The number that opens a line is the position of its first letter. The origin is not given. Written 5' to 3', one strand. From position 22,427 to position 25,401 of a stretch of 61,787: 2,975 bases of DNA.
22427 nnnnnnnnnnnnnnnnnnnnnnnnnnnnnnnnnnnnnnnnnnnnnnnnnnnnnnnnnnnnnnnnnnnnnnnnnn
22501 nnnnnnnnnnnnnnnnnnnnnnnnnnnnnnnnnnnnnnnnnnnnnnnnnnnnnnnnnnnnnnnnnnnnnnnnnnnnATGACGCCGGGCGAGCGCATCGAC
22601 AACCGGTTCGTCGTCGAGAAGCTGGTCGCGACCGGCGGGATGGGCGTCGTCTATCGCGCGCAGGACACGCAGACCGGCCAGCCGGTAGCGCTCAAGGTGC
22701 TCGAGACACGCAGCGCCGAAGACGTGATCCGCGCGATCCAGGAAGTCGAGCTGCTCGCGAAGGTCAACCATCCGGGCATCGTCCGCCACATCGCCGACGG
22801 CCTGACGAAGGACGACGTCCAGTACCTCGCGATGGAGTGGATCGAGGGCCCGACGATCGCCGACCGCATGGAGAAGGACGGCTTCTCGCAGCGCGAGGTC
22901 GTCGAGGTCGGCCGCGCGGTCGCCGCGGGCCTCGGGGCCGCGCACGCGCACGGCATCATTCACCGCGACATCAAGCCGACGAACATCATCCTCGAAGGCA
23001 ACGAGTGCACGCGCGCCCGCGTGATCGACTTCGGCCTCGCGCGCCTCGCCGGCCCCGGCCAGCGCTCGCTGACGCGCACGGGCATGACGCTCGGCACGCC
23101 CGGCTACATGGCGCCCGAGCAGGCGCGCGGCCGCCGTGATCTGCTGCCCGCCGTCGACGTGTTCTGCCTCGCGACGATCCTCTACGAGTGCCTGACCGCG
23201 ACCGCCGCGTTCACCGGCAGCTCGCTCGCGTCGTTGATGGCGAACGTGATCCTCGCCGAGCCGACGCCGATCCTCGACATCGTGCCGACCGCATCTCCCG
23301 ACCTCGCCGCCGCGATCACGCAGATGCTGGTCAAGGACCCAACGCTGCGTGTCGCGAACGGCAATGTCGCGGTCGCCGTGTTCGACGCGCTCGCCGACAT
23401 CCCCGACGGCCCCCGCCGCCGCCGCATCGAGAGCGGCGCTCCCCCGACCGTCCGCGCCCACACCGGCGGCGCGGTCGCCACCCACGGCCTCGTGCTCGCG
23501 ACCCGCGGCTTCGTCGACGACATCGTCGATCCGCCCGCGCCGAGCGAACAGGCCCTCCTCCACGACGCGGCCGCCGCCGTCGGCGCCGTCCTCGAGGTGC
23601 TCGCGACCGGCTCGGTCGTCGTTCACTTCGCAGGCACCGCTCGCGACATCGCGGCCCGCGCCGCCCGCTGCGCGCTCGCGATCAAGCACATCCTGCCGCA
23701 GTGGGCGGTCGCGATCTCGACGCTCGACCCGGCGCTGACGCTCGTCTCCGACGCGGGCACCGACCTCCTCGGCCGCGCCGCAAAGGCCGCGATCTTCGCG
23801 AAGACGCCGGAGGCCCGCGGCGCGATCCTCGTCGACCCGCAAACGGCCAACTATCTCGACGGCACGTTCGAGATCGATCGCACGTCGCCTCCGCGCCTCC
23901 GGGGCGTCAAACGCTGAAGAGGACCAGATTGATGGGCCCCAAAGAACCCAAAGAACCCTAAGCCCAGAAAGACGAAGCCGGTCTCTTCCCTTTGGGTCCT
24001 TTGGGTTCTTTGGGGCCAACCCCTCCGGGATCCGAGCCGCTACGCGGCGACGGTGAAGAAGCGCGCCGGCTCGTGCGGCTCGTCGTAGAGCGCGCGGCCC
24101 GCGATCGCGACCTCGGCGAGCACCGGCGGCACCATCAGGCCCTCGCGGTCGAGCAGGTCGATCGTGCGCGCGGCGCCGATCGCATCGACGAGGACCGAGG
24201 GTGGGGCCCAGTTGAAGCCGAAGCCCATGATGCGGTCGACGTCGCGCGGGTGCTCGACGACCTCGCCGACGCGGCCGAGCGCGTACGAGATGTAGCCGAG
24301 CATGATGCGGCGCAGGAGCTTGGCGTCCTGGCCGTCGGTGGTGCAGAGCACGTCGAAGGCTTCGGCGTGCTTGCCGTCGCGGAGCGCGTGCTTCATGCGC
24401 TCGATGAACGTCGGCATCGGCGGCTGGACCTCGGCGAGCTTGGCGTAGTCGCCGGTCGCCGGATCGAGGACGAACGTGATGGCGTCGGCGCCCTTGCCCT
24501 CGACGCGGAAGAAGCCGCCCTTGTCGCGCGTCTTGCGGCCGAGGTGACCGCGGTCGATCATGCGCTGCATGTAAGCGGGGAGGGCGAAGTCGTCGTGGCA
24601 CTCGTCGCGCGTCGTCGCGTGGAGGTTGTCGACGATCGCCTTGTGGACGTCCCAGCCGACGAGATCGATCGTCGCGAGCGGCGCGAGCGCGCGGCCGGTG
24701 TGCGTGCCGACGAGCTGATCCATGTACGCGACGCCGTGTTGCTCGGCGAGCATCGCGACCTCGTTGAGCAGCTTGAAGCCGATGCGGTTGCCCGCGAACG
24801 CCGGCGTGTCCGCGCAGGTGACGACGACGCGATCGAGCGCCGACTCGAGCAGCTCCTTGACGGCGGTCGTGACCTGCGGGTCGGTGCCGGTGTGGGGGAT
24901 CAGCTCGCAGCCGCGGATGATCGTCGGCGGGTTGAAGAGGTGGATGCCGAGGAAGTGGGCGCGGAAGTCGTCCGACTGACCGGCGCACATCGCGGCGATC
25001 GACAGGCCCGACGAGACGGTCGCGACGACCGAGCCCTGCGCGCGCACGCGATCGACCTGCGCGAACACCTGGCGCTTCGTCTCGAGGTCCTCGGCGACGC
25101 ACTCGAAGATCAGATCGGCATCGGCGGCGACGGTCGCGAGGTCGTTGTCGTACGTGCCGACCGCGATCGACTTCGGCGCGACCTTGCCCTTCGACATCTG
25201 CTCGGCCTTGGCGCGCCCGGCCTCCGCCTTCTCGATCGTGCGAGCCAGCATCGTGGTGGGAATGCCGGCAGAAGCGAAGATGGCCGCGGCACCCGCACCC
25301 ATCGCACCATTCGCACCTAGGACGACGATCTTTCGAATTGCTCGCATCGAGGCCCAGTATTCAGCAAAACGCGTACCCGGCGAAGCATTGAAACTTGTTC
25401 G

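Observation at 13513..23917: LanB dehydratase + Ser/Thr kinase + C39-ABC exporter operon with a Cys-free double-glycine precursor and no LanC: candidate non-canonical RiPP system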

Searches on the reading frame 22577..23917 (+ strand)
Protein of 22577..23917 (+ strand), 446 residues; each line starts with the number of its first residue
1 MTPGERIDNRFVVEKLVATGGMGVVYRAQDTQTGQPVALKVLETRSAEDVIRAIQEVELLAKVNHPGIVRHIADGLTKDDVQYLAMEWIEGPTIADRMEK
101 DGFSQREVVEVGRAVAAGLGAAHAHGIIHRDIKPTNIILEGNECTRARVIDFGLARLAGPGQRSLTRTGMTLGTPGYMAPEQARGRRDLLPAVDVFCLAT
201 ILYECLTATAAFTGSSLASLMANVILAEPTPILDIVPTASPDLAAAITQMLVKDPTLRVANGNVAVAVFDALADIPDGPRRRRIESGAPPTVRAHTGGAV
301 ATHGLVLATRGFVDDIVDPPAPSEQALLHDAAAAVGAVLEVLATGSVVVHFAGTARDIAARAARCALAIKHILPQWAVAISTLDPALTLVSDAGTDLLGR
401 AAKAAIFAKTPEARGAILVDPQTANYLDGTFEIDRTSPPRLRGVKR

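Call 4: search_protein_families(library=pfam, proteins=[window:22577-23917:+], max_evalue=0.01)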
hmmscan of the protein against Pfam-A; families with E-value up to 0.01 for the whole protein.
window:22577-23917:+ (446 aa): 6 families
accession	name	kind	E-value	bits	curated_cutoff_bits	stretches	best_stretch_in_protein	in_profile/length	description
PF00069.31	Pkinase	-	2.5e-42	145.5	31.7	1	13-260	3-253/263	Protein kinase domain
PF07714.23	PK_Tyr_Ser-Thr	-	6.1e-23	81.9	23.1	1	14-258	4-248/258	Protein tyrosine and serine/threonine kinase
PF03109.22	ABC1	-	2.1e-10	40.6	22.9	1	82-160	143-219/244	ABC1 atypical kinase-like domain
PF01636.29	APH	-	2.2e-06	28.1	23.2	0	124-158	167-200/239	Phosphotransferase enzyme family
PF17667.7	Pkinase_fungal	-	0.0038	16.4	24.1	1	122-182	302-364/387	Fungal protein kinase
PF06293.20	Kdo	-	0.0043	17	21.3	1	51-160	56-174/207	Lipopolysaccharide kinase (Kdo/WaaP) family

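Call 6: search_protein_families(library=ncbifam, proteins=[window:22577-23917:+], max_evalue=0.01)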
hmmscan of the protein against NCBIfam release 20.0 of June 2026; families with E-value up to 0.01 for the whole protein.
window:22577-23917:+ (446 aa): 22 families
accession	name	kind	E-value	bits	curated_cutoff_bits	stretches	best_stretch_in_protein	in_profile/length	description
NF033483.0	PknB_PASTA_kin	equivalog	8.4e-61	206.6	450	1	4-261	2-257/563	Stk1 family PASTA domain-containing Ser/Thr kinase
NF052427.1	StpK7MSMEG_1200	equivalog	3.3e-45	154.7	900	1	12-273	10-270/601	serine/threonine protein kinase StpK7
NF047741.1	antiphage_MADS6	equivalog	8.3e-44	150.1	460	2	102-281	295-469/612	methylation-associated defense system protein kinase MAD6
TIGR03903.1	TOMM_kin_cyc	equivalog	3e-37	128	705.75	1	32-263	1-238/1267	TOMM system kinase/cyclase fusion protein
NF038150.1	lanthi_synth_IV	equivalog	9.8e-29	100.2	650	1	7-307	187-471/851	class IV lanthionine synthetase LanL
NF053615.1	SerThrKinAfsKStmc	equivalog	8.3e-26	90.9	1300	1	12-237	17-236/809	protein serine/threonine kinase AfsK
NF009651.0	PRK13184.1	equivalog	2.4e-20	72.1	839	1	13-258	6-276/932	serine/threonine-protein kinase PknD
NF033442.0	BREX_PglW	equivalog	2.1e-18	65.5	990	1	3-209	506-707/1391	BREX system serine/threonine kinase PglW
NF038151.1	lanthi_synth_III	equivalog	9.2e-18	64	575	1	9-211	220-428/833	class III lanthionine synthetase LanKC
TIGR03724.2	arch_bud32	equivalog_domain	6.9e-11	42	125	1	52-157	39-133/193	KEOPS complex kinase/ATPase Bud32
NF058632.1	SerThrKinPrkT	equivalog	4.2e-10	39.1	280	1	8-159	20-169/322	serine/threonine protein kinase PrkT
NF043056.1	T4SS_LegK1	equivalog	1e-09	37.5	550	1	32-202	104-280/516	Dot/Icm T4SS effector kinase LegK1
NF011463.0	PRK14879.1-4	equivalog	9.2e-09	35.1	188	1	80-157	91-162/237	Kae1-associated kinase Bud32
NF011460.0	PRK14879.1-1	equivalog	2.9e-07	29.9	199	1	79-156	82-158/232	Kae1-associated kinase Bud32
NF007174.0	PRK09605.1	equivalog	3.1e-07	29.3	447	1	52-157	382-475/535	bifunctional N(6)-L-threonylcarbamoyladenine synthase/serine/threonine protein kinase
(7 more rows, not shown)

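Call 68: predict_structure(protein=window:22577-23914:+)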
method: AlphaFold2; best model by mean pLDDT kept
length: 446 residues; sequences in the alignment: 1
mean_pLDDT: 39.3   pTM: 0.23
mean pLDDT of the five models: 39.3, 32.5, 30.6, 29.6, 29.4
residues with pLDDT >= 90: 0; 70-90: 21; 50-70: 21; < 50: 404
segments of 3 or more residues with pLDDT < 50: 43-51, 53-446
pLDDT, mean of each block of 10 residues (from residue 1): 75 69 66 70 49 43 33 36 39 42 42 43 35 31 34 31 27 28 28 33 35 33 37 38 44 39 39 35 29 26 32 32 41 44 33 36 42 34 35 42 38 36 37 41 35
secondary structure, 60 per line:
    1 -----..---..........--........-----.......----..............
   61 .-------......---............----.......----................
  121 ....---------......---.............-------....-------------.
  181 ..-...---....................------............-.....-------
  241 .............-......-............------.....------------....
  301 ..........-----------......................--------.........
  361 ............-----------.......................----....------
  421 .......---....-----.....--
elements in order: E11-20 E23-30 E36-42 H47-61 H69-74 H78-89 H94-100 H105-124 H134-139 H143-155 H163-166 H190-209 H216-227 H229-233 H241-253 H255-260 H262-273 H280-284 H297-310 H322-343 H352-372 H384-406 H411-414 H421-427 E431-434 E440-444

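Call 79: search_protein_families(library=padloc, proteins=[window:22577-23917:+], max_evalue=0.00001)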
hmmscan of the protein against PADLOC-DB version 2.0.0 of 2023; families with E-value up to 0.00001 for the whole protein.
window:22577-23917:+ (446 aa): 33 families (the best 25 are shown)
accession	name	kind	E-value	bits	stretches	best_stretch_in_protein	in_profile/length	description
PDLC04042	PD-T4-6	-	2.4e-68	228.9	1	1-262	1-262/292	-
PDLC04053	PD-T4-6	-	1.6e-64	216.3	1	6-275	6-275/311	-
PDLC04061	PD-T4-6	-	1.1e-56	191.4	1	8-261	15-272/510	-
PDLC04043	PD-T4-6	-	1.9e-56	190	1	10-280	16-286/452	-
PDLC04138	mad6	-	6.5e-55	185.2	1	5-258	47-300/659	mads_6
PDLC04039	PD-T4-6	-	1.4e-53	180.6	1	6-326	12-333/458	-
PDLC04054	PD-T4-6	-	1.4e-53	180.5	1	6-309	8-315/347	-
PDLC04060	PD-T4-6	-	2.4e-51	173.2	1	4-259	3-256/486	-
PDLC04047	PD-T4-6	-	2.5e-51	172.7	1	4-259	5-259/327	-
PDLC04041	PD-T4-6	-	6.5e-49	165.3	1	11-364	30-369/443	-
PDLC01088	C3a189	-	7.3e-47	158.4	1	15-266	3-255/840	kinase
PDLC04057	PD-T4-6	-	5.5e-45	152.2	1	4-261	3-259/443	-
PDLC04048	PD-T4-6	-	1.2e-42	144.5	1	4-222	5-222/354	-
PDLC04052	PD-T4-6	-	6.5e-42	142.3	1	1-259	1-263/496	-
PDLC04040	PD-T4-6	-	4.7e-40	135.8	1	17-259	2-252/547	-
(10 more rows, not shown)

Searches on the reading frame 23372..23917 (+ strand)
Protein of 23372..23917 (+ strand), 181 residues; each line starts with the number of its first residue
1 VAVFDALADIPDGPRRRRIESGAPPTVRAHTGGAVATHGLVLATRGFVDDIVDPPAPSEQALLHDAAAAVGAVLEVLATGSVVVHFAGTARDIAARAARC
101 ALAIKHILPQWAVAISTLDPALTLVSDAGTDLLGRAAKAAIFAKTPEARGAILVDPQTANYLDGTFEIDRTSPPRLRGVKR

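Call 50: find_homologous_proteins(query=window:23372-23917:+, max_evalue=0.001)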
Query window:23372-23917:+: 3668 candidates shared short words with the query, none scored E <= 0.001.

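Call 66: search_protein_representatives(protein=window:23372-23914:+)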
Query: 181 residues. Proteins with E-value up to 0.001 (for the whole library): 90; up to 1e-10: 16; up to 1e-30: 2. The best 90 are listed.
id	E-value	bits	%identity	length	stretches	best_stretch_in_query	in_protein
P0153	1.2e-87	308.4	83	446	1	2-181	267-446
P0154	9.3e-31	123.3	44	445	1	3-179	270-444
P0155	6.9e-30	120.5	54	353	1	1-171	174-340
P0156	6.1e-26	107.6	47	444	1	2-168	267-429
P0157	2.3e-21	92.7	38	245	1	2-171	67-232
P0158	2.9e-18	82.6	39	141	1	41-179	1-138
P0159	9.4e-18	81.0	41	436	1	10-169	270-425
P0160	3.9e-17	79.0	38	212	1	4-180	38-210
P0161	8.5e-17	77.9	39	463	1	5-177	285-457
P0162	1.5e-16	77.1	45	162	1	4-145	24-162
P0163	3.9e-16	75.7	42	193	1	2-168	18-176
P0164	8.1e-15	71.4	38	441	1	9-169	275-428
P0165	2.8e-14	69.7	42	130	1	54-174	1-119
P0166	1.5e-13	67.3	37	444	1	1-170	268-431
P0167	2.8e-12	63.2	35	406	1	1-144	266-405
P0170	1.9e-08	50.7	40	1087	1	51-172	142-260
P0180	1.4e-06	44.6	42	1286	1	63-169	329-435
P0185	5.0e-06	42.8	39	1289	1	8-169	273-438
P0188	2.0e-05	40.9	43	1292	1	50-179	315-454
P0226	4.3e-04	36.5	40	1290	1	52-168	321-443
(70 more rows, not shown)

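Call 67: search_protein_families(library=pfam, proteins=[P0154, P0156, P0159, P0180, P0185, P0188, P0170, P0157], max_evalue=0.001)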
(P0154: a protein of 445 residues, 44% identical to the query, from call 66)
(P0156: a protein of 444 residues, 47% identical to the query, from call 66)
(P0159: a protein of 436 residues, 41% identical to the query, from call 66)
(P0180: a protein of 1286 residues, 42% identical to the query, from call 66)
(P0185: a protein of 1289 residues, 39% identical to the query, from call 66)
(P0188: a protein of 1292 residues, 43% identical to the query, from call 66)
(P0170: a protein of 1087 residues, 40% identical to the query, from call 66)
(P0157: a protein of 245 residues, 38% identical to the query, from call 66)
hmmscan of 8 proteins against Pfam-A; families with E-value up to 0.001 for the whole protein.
P0154 (445 aa): 5 families
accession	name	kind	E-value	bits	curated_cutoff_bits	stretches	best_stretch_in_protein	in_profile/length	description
PF00069.31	Pkinase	-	4.2e-48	164.5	31.7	1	14-262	2-253/263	Protein kinase domain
PF07714.23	PK_Tyr_Ser-Thr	-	4.3e-28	98.8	23.1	1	14-261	2-249/258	Protein tyrosine and serine/threonine kinase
PF03109.22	ABC1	-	4.9e-08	32.9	22.9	1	81-160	140-217/244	ABC1 atypical kinase-like domain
PF06293.20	Kdo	-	2.8e-05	24.1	21.3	1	54-157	57-169/207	Lipopolysaccharide kinase (Kdo/WaaP) family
PF01636.29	APH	-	3.3e-05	24.2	23.2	1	33-128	16-111/239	Phosphotransferase enzyme family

P0156 (444 aa): 5 families
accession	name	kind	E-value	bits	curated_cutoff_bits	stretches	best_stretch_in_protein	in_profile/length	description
PF00069.31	Pkinase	-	1.4e-43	149.7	31.7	1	13-259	2-252/263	Protein kinase domain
PF07714.23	PK_Tyr_Ser-Thr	-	4.6e-24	85.6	23.1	1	14-258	3-248/258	Protein tyrosine and serine/threonine kinase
PF01636.29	APH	-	4.6e-08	33.6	23.2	1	105-169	145-210/239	Phosphotransferase enzyme family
PF06293.20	Kdo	-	3e-06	27.3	21.3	1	48-161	52-174/207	Lipopolysaccharide kinase (Kdo/WaaP) family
PF03109.22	ABC1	-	2.2e-05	24.1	22.9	1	81-157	141-215/244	ABC1 atypical kinase-like domain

P0159 (436 aa): 5 families
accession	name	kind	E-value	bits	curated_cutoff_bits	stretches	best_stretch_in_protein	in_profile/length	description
PF00069.31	Pkinase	-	1.4e-42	146.4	31.7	1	10-261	4-254/263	Protein kinase domain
PF07714.23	PK_Tyr_Ser-Thr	-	1e-23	84.4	23.1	1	12-253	6-248/258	Protein tyrosine and serine/threonine kinase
PF01636.29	APH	-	5.9e-08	33.2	23.2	2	101-151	147-197/239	Phosphotransferase enzyme family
PF03109.22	ABC1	-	1.4e-07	31.3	22.9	1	48-154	119-217/244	ABC1 atypical kinase-like domain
PF06293.20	Kdo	-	0.00087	19.2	21.3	0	106-148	122-166/207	Lipopolysaccharide kinase (Kdo/WaaP) family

P0180 (1286 aa): 4 families
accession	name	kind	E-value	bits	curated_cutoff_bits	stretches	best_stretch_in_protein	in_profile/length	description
PF00069.31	Pkinase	-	1.6e-45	156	31.7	1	17-259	7-253/263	Protein kinase domain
PF07714.23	PK_Tyr_Ser-Thr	-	5.2e-26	91.9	23.1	1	18-259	8-250/258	Protein tyrosine and serine/threonine kinase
PF13191.12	AAA_16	-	2.2e-18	67.7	32.6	1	463-658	2-166/167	AAA ATPase domain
PF03109.22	ABC1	-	1.7e-05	24.5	22.9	0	83-156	144-215/244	ABC1 atypical kinase-like domain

P0185 (1289 aa): 4 families
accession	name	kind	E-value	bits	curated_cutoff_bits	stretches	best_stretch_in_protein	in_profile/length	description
PF00069.31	Pkinase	-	2.9e-43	148.6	31.7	1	14-262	4-256/263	Protein kinase domain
PF07714.23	PK_Tyr_Ser-Thr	-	7.7e-25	88.1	23.1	1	17-259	7-250/258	Protein tyrosine and serine/threonine kinase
PF13191.12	AAA_16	-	6.2e-18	66.3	32.6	1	466-662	2-167/167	AAA ATPase domain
PF03109.22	ABC1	-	7e-05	22.5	22.9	1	81-156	142-215/244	ABC1 atypical kinase-like domain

P0188 (1292 aa): 4 families
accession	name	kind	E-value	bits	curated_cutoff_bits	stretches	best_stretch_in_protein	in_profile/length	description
PF00069.31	Pkinase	-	3.6e-43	148.3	31.7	1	12-260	2-253/263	Protein kinase domain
PF07714.23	PK_Tyr_Ser-Thr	-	7.9e-21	74.9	23.1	1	13-259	3-249/258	Protein tyrosine and serine/threonine kinase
PF13191.12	AAA_16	-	6.9e-20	72.6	32.6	1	473-670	2-167/167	AAA ATPase domain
PF03109.22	ABC1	-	4.1e-06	26.6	22.9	1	78-161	139-220/244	ABC1 atypical kinase-like domain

P0170 (1087 aa): 2 families
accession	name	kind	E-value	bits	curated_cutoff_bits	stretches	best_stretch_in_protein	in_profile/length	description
PF13191.12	AAA_16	-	1.3e-14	55.5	32.6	1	285-465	2-166/167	AAA ATPase domain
PF00069.31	Pkinase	-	6.2e-07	29.5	31.7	1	1-87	164-256/263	Protein kinase domain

P0157 (245 aa): 0 families

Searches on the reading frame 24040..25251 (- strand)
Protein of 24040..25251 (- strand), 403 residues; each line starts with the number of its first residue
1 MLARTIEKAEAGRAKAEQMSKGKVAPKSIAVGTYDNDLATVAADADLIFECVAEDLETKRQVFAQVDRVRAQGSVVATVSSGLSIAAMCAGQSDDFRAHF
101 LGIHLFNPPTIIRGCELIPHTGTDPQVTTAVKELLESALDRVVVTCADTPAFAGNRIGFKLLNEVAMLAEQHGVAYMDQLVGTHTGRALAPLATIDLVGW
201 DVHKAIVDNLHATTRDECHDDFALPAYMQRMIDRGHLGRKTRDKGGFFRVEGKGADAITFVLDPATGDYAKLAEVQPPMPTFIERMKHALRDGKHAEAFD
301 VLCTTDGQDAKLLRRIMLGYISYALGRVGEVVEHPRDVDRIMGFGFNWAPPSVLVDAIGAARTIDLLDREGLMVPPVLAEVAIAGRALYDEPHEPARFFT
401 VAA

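Call 8: search_protein_families(library=pfam, proteins=[window:24040-25251:-], max_evalue=0.001)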
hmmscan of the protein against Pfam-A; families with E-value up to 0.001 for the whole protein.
window:24040-25251:- (403 aa): 2 families
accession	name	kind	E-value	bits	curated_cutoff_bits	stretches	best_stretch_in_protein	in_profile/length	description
PF02737.24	3HCDH_N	-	6.2e-27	95.1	22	1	6-148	42-179/180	3-hydroxyacyl-CoA dehydrogenase, NAD binding domain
PF00725.27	3HCDH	-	1.3e-15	58.1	22.1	1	152-243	2-92/97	3-hydroxyacyl-CoA dehydrogenase, C-terminal domain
